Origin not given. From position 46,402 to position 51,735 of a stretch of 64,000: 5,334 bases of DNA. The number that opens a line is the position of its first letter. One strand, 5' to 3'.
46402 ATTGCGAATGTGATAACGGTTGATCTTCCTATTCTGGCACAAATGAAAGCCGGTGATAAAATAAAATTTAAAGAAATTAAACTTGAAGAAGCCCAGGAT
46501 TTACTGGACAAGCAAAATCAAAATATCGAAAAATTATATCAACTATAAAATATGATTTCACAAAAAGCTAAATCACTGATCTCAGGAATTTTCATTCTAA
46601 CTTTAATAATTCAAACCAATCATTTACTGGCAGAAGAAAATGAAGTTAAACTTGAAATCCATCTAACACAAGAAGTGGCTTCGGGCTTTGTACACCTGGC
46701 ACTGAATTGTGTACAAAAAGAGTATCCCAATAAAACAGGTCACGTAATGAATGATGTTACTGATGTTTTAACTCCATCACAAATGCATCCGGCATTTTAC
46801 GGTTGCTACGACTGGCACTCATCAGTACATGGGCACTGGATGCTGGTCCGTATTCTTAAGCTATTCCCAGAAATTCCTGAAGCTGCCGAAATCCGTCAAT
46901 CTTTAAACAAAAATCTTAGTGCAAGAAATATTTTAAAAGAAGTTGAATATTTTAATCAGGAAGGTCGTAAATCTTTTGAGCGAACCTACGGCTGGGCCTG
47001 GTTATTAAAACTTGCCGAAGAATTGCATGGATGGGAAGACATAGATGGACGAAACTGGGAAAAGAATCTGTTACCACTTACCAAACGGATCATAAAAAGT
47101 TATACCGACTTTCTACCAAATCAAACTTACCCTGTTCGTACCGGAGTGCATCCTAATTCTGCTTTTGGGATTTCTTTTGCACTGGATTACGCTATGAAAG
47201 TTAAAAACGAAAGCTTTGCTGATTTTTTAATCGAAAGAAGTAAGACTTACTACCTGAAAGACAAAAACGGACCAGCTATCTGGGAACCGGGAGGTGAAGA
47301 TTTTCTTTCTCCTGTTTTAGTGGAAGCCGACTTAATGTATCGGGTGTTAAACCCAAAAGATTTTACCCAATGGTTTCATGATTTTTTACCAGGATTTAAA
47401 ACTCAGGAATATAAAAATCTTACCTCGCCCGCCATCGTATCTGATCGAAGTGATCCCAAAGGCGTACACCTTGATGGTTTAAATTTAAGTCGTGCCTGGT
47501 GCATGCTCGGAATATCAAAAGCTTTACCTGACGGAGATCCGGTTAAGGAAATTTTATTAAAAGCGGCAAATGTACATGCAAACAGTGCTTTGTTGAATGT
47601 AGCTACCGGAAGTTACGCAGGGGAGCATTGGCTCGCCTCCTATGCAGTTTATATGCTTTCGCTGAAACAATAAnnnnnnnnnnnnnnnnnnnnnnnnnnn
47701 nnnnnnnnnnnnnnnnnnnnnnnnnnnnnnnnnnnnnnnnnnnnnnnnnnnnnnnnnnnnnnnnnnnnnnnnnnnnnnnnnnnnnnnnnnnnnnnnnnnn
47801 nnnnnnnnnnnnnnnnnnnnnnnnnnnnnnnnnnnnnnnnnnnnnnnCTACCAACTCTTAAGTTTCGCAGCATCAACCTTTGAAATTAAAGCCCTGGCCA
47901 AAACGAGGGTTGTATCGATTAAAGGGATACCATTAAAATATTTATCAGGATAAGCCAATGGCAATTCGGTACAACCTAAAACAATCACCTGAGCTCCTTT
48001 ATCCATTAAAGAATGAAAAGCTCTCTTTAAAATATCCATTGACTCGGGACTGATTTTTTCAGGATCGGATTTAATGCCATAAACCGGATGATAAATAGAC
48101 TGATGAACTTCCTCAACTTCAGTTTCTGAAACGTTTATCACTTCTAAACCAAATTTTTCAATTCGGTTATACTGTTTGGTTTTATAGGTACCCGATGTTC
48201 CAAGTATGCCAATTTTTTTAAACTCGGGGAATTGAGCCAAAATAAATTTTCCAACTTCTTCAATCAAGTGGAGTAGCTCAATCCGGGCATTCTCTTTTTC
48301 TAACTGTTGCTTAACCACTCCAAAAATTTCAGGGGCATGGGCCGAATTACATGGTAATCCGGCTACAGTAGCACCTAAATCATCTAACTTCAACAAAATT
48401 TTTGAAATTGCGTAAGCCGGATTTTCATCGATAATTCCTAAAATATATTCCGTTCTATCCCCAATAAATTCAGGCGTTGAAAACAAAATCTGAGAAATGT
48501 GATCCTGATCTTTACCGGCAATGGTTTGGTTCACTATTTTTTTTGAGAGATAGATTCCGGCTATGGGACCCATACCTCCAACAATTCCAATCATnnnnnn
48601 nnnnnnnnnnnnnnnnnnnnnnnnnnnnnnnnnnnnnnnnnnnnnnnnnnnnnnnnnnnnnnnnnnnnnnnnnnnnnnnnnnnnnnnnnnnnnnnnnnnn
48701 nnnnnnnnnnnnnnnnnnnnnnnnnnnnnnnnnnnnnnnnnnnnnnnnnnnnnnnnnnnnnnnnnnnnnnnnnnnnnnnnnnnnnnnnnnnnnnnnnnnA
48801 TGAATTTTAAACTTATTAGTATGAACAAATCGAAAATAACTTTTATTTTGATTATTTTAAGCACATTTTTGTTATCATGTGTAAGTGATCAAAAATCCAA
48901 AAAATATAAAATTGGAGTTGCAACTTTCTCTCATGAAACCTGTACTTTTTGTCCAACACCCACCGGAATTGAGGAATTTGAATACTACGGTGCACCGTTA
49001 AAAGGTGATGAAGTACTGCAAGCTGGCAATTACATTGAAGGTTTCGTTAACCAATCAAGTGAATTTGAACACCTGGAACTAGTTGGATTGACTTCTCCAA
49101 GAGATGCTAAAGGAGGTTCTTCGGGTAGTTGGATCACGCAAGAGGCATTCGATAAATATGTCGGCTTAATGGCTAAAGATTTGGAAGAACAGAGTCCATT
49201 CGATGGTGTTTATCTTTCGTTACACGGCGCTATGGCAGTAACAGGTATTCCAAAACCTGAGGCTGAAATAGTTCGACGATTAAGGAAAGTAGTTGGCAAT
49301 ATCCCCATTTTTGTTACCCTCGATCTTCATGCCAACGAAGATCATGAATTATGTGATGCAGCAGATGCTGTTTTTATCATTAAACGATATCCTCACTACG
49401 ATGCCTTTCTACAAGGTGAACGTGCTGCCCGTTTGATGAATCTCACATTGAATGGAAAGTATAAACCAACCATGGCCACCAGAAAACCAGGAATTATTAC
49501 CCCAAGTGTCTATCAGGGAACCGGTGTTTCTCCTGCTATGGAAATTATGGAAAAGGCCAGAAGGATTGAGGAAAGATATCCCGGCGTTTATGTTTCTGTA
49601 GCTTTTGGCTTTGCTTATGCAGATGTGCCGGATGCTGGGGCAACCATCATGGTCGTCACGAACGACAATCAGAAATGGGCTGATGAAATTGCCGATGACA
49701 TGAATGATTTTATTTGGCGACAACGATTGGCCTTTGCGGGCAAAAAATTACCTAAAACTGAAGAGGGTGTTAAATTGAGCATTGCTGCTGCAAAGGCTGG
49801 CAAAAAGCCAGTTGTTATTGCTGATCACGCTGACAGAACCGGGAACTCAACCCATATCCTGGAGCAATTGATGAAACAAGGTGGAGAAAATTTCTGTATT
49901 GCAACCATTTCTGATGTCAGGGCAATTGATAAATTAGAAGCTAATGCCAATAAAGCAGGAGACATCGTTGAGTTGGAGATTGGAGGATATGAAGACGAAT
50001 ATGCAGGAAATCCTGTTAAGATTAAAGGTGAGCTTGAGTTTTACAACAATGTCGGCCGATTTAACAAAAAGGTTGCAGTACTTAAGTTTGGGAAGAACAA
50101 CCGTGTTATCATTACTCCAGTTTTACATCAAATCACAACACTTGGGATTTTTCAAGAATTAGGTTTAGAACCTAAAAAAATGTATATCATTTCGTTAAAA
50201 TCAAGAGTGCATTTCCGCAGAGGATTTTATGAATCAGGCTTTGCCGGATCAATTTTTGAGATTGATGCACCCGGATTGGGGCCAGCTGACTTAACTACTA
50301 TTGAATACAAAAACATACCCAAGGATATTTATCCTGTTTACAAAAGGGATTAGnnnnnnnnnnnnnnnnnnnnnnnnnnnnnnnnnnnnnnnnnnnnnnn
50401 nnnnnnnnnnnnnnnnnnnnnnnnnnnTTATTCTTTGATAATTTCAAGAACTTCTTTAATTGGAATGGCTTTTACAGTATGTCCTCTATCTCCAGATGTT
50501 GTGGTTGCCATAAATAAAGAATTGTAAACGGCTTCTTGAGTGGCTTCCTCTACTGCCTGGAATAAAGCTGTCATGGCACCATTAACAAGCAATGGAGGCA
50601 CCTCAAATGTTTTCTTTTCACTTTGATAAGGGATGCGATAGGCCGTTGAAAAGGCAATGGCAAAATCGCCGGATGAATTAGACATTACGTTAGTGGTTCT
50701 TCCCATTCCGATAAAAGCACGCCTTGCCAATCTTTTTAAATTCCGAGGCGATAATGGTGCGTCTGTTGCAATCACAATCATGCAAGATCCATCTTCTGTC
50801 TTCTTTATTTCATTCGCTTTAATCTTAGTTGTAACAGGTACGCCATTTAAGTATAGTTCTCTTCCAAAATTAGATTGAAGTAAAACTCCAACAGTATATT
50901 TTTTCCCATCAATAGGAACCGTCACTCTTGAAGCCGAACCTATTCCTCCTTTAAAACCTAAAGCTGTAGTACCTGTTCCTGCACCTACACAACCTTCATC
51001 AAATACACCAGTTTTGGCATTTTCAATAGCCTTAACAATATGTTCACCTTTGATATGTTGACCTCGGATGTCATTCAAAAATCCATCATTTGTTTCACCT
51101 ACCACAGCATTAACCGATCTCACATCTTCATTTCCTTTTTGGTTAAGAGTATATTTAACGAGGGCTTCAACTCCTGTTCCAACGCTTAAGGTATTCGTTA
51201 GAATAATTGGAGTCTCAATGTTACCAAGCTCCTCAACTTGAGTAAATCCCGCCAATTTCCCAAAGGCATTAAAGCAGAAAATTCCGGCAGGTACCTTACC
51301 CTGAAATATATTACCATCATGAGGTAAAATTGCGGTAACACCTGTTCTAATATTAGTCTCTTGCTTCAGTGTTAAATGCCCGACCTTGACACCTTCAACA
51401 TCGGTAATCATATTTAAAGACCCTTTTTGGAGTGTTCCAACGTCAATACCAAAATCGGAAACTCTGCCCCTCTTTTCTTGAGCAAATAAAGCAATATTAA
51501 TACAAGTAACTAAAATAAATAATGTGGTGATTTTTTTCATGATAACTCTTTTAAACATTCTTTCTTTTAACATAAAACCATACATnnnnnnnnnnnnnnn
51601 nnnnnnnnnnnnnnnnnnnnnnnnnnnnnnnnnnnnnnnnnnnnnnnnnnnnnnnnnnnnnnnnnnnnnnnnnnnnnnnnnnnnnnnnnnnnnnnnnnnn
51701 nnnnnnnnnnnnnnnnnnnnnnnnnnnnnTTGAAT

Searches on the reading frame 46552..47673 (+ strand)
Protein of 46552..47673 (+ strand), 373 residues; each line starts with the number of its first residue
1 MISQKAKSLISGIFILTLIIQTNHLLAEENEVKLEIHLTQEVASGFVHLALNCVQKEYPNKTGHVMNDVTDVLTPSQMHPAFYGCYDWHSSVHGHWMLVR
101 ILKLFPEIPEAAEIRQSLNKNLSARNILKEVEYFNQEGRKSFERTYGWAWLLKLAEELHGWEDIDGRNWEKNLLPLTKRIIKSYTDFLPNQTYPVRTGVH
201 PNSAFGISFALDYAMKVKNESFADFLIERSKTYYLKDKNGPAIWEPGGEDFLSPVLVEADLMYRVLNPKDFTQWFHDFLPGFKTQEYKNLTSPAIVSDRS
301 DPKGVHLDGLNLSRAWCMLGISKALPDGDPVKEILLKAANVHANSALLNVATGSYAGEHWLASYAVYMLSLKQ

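Call 15: search_protein_families(library=pfam, proteins=[window:46552-47673:+])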
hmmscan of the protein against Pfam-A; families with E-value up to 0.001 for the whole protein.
window:46552-47673:+ (373 aa): 1 family
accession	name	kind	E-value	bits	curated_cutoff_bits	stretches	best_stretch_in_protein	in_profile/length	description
PF11199.13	DUF2891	-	9e-140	465.7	25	1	46-367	3-324/325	Protein of unknown function (DUF2891)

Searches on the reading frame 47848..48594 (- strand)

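Call 52: search_protein_families(library=pfam, proteins=[window:47848-48594:-], max_evalue=0.00001)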
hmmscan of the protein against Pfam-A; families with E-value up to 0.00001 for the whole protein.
window:47848-48594:- (248 aa): 1 family
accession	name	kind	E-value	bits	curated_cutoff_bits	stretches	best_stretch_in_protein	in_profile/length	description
PF01177.27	Asp_Glu_race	-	1.6e-24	87.4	31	1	5-235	1-210/211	Asp/Glu/Hydantoin racemase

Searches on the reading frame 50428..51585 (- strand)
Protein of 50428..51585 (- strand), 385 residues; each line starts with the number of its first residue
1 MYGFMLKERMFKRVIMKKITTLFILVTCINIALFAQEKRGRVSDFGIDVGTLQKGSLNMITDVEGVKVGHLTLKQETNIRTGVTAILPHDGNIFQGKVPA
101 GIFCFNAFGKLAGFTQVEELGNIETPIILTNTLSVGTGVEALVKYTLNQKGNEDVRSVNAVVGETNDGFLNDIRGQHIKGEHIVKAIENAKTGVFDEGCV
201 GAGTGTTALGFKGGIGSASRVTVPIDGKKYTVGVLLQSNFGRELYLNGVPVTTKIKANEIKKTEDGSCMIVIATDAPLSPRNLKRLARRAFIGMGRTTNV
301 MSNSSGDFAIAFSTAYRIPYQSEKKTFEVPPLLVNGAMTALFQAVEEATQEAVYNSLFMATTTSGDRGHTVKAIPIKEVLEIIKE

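Call 52: search_protein_families(library=pfam, proteins=[window:50428-51585:-], max_evalue=0.00001)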
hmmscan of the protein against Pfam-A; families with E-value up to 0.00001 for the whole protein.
window:50428-51585:- (385 aa): 1 family
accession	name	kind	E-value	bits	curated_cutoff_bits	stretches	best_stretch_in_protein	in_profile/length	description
PF03576.19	Peptidase_S58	-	6.3e-114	381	23.9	1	58-371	1-307/307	Peptidase family S58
